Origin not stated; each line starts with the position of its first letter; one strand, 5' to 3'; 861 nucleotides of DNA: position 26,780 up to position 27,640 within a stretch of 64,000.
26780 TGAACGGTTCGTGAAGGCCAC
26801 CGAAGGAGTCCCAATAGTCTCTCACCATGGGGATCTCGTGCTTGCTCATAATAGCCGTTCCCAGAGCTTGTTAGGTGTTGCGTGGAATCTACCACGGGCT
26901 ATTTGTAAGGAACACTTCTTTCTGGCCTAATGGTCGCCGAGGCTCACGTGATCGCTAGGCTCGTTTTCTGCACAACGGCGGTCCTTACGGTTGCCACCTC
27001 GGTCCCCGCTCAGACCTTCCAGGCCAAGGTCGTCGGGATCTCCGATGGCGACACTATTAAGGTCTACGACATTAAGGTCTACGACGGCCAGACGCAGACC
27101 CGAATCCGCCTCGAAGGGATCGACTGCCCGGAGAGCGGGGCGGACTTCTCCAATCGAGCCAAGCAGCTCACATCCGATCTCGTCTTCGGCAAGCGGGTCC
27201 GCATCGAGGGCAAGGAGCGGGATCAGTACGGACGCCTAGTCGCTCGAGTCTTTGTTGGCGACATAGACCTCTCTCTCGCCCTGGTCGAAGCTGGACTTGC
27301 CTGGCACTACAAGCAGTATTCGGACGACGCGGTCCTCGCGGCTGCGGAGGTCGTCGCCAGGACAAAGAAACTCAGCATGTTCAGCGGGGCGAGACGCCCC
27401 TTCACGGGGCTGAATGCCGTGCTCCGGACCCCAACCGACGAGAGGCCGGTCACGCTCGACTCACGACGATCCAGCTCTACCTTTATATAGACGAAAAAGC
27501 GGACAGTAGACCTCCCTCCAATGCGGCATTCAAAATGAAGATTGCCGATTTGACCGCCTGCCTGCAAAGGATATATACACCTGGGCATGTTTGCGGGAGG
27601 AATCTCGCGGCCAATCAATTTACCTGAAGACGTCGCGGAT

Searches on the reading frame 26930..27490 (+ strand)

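Call 51: search_protein_families(library=pfam, proteins=[window:26930-27490:+], max_evalue=0.001)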
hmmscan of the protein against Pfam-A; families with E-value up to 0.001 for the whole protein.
window:26930-27490:+ (186 aa): 1 family
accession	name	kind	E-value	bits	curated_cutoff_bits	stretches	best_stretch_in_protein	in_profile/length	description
PF00565.23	SNase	-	9.3e-21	74.7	21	1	58-151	1-105/107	Staphylococcal nuclease homologue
